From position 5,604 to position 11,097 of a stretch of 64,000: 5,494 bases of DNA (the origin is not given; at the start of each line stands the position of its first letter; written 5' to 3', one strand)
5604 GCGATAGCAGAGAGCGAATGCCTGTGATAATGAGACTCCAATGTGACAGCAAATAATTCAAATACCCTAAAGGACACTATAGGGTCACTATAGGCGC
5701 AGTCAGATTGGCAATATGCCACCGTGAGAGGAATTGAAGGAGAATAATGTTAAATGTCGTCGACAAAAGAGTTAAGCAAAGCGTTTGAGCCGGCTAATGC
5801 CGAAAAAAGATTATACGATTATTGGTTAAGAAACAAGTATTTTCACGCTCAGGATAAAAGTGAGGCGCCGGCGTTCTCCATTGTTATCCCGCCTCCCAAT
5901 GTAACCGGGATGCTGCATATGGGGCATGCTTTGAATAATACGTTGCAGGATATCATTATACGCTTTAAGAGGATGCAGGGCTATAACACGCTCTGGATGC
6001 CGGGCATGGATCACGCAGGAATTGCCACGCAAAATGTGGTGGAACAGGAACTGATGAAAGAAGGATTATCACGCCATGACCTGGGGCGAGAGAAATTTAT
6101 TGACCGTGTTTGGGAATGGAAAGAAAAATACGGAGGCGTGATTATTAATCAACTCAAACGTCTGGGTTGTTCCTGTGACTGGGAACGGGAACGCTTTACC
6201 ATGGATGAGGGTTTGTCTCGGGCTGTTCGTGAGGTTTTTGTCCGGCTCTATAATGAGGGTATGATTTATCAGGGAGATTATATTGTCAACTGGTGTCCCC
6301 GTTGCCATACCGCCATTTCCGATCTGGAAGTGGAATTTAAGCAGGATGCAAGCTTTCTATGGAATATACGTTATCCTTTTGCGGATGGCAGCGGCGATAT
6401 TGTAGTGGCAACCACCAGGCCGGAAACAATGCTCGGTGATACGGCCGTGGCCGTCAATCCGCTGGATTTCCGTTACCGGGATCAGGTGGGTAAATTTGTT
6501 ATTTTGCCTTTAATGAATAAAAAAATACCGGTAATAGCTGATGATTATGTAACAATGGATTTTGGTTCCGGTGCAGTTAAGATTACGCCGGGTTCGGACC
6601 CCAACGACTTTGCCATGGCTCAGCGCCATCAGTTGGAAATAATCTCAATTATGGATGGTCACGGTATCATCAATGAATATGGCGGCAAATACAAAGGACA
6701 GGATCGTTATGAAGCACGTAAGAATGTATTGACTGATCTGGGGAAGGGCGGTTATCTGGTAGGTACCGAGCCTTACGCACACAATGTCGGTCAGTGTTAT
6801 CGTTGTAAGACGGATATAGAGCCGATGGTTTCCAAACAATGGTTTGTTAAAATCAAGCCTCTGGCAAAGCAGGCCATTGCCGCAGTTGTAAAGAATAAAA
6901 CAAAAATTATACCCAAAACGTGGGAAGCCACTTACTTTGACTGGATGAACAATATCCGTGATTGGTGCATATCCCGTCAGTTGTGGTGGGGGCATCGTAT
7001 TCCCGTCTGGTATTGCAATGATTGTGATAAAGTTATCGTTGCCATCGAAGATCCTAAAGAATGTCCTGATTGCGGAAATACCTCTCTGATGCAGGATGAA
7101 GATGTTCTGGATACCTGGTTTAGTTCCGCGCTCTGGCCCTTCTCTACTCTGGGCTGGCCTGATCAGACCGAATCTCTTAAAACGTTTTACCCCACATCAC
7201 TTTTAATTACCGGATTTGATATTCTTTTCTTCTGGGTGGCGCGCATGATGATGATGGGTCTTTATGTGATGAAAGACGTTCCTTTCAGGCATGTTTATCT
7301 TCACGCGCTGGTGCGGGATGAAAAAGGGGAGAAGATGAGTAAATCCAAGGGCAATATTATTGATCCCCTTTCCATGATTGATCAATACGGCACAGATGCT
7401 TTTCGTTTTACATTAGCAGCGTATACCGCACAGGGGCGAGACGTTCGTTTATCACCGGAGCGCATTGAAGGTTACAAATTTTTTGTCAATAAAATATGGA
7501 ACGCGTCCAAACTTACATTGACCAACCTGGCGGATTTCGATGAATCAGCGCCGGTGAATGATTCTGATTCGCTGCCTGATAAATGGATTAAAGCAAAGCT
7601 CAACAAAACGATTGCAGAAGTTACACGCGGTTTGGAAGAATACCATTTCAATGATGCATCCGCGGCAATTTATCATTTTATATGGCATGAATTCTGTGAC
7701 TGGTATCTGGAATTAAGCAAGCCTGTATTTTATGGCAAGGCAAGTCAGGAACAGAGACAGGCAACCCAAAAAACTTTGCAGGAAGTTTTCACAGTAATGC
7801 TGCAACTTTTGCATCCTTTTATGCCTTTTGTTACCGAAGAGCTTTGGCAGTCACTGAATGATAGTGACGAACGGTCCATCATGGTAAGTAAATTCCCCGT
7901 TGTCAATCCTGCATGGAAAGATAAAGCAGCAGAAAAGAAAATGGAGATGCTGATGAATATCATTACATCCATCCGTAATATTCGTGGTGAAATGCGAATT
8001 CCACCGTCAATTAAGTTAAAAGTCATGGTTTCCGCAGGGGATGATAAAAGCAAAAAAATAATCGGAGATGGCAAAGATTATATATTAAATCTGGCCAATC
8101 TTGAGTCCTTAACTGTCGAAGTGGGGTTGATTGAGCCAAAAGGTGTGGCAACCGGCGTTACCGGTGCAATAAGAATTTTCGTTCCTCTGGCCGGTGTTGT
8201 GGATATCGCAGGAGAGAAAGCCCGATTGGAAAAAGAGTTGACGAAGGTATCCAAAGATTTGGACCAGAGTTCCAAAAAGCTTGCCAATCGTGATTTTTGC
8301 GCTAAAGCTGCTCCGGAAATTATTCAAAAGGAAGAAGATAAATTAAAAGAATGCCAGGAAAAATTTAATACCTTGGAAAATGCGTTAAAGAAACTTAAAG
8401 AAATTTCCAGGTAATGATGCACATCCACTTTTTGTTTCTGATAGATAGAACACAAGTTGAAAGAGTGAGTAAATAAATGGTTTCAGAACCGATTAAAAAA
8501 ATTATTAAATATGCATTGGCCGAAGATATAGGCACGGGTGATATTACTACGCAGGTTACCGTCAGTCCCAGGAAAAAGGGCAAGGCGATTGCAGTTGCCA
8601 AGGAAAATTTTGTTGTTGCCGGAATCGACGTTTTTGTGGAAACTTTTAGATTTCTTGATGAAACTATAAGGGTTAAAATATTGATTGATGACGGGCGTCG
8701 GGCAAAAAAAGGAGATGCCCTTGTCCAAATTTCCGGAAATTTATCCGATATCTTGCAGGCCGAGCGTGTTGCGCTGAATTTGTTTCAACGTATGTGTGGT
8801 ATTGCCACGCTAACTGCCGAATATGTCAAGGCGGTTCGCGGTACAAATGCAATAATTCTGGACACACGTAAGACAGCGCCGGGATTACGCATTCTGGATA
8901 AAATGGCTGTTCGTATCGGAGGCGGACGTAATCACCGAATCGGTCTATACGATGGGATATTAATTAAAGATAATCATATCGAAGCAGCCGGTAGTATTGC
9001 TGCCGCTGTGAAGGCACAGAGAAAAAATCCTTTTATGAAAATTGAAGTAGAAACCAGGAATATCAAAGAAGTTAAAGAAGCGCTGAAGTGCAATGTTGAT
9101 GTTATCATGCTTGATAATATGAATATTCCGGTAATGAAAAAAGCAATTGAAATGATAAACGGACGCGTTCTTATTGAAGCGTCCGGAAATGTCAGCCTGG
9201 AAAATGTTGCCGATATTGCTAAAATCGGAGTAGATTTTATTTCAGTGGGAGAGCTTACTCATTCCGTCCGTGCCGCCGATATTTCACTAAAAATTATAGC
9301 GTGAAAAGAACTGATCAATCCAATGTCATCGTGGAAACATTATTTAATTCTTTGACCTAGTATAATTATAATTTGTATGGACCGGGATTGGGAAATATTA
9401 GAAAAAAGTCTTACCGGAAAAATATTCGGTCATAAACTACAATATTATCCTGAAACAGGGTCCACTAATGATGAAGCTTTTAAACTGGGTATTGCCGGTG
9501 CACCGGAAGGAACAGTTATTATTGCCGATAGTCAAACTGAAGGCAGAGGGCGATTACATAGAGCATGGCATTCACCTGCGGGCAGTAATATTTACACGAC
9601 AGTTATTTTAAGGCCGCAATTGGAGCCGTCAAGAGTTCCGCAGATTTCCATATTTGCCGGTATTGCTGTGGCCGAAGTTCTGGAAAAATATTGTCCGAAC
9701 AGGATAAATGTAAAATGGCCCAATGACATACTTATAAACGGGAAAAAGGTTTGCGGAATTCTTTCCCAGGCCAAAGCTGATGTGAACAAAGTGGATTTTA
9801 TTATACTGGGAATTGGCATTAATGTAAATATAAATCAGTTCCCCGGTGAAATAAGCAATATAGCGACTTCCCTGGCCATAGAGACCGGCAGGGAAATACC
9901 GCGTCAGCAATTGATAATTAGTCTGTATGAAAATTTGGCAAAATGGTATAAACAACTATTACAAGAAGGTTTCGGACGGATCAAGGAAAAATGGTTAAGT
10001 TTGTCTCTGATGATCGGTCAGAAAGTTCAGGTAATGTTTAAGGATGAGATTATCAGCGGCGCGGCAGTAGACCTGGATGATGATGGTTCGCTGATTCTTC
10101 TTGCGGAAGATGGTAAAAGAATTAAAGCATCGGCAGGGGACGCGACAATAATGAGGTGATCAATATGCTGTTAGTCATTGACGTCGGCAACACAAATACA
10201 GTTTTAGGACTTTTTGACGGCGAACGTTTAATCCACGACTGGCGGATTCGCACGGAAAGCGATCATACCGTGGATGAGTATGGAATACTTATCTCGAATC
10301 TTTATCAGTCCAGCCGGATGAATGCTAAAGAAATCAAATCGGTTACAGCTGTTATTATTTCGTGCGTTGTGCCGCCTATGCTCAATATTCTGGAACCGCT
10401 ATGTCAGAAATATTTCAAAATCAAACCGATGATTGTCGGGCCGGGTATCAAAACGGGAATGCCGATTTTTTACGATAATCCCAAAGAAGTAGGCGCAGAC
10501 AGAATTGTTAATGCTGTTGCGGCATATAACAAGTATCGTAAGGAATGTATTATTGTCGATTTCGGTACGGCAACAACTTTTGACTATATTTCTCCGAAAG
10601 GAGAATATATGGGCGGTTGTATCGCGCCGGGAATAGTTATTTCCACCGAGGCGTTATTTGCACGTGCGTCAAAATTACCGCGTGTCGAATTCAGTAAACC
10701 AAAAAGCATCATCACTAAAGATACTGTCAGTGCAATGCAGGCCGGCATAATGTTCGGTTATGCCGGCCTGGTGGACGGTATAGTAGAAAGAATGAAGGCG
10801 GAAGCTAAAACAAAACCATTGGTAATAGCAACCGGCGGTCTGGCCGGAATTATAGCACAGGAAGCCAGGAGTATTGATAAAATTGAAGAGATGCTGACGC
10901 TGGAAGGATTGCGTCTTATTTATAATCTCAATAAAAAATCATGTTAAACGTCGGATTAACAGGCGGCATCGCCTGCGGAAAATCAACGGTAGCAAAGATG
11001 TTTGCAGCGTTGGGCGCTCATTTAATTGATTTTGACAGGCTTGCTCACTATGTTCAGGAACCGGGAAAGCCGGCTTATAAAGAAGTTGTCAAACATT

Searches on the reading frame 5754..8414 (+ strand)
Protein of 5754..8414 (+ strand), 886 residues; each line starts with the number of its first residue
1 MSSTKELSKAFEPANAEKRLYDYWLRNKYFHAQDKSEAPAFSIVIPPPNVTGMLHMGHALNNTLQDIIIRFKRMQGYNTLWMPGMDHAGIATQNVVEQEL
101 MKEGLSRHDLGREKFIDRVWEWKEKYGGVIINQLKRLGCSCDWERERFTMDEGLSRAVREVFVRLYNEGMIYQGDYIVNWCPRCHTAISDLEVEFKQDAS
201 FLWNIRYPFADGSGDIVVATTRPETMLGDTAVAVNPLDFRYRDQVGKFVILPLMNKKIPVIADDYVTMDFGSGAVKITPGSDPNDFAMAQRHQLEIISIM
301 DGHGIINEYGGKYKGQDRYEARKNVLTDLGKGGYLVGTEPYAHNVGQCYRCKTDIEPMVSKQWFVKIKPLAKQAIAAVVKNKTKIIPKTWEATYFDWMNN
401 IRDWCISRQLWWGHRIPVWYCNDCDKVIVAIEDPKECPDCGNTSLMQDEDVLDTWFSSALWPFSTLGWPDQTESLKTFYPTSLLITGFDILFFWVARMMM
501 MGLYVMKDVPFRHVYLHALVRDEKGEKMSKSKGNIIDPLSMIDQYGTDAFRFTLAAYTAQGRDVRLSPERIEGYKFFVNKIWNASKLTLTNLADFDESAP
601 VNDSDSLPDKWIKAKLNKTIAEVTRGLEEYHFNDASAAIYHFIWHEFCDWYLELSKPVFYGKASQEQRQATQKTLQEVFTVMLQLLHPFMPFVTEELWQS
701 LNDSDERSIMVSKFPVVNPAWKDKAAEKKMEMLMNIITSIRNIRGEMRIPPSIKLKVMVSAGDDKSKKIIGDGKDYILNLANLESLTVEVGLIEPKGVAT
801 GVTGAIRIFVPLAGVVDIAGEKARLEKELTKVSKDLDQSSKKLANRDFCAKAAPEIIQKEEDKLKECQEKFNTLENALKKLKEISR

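Call 41: search_protein_families(library=pfam, proteins=[window:5754-8414:+], max_evalue=0.000001)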
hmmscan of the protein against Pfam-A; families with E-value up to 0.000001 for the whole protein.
window:5754-8414:+ (886 aa): 5 families
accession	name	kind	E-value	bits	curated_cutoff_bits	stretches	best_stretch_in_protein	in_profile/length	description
PF00133.28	tRNA-synt_1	-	4.3e-153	510.4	22.7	1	20-567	2-414/414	tRNA synthetases class I (I, L, M and V)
PF08264.19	Anticodon_1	-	2.2e-48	164.4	25.1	1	609-758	1-147/148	Anticodon-binding domain of tRNA ligase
PF09334.17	tRNA-synt_1g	-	1.6e-24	86.8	20.1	1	48-194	8-136/391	tRNA synthetases class I (M)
PF10458.14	Val_tRNA-synt_C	-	6e-16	58.9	25.9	1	817-882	1-66/66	Valyl tRNA synthetase tRNA binding arm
PF13603.12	tRNA-synt_1_2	-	1.1e-11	45.1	25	1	245-302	85-142/185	Leucyl-tRNA synthetase, editing domain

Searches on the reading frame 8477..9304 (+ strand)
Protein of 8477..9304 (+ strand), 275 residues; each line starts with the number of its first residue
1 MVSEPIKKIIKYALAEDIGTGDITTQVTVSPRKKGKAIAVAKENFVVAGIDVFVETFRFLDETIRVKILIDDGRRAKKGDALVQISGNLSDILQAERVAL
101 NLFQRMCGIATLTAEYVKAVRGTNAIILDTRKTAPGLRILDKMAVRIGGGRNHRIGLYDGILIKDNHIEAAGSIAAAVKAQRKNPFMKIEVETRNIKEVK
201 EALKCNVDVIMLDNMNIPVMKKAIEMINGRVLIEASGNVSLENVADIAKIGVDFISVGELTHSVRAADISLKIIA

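Call 41: search_protein_families(library=pfam, proteins=[window:8477-9304:+], max_evalue=0.000001)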
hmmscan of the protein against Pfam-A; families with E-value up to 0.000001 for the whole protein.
window:8477-9304:+ (275 aa): 2 families
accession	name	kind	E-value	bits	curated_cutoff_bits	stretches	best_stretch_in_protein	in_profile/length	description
PF01729.25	QRPTase_C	-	2.6e-61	206.7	23.1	1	109-272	1-169/169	Quinolinate phosphoribosyl transferase, C-terminal domain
PF02749.22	QRPTase_N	-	1.7e-21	76.6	27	1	22-107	1-82/82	Quinolinate phosphoribosyl transferase, N-terminal domain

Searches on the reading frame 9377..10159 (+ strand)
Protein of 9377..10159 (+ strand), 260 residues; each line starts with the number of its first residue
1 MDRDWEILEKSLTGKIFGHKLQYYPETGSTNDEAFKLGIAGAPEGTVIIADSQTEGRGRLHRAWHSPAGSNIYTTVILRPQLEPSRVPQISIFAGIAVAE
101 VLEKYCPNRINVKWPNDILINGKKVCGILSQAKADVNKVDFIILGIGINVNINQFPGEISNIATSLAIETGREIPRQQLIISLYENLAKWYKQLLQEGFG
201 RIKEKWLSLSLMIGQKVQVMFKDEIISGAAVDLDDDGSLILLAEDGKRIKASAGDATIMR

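Call 41: search_protein_families(library=pfam, proteins=[window:9377-10159:+], max_evalue=0.000001)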
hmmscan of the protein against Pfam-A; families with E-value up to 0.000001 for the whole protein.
window:9377-10159:+ (260 aa): 3 families
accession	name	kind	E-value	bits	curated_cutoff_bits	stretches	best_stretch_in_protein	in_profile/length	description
PF03099.24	BPL_LplA_LipB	-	4.6e-21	75.6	21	1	29-149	7-133/133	Biotin/lipoate A/B protein ligase family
PF16917.10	BPL_LplA_LipB_2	-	5.5e-11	42.8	27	1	69-207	39-182/183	Biotin/lipoate A/B protein ligase family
PF02237.23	BPL_C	-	7.8e-09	35.7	21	1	213-255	2-44/48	Biotin protein ligase C terminal domain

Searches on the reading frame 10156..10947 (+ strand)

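Call 41: search_protein_families(library=pfam, proteins=[window:10156-10947:+], max_evalue=0.000001)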
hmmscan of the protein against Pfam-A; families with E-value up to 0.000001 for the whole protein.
window:10156-10947:+ (263 aa): 1 family
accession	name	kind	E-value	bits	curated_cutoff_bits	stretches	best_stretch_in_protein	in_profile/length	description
PF03309.20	Pan_kinase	-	2.5e-80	269.6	24.7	1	5-212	1-205/205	Type III pantothenate kinase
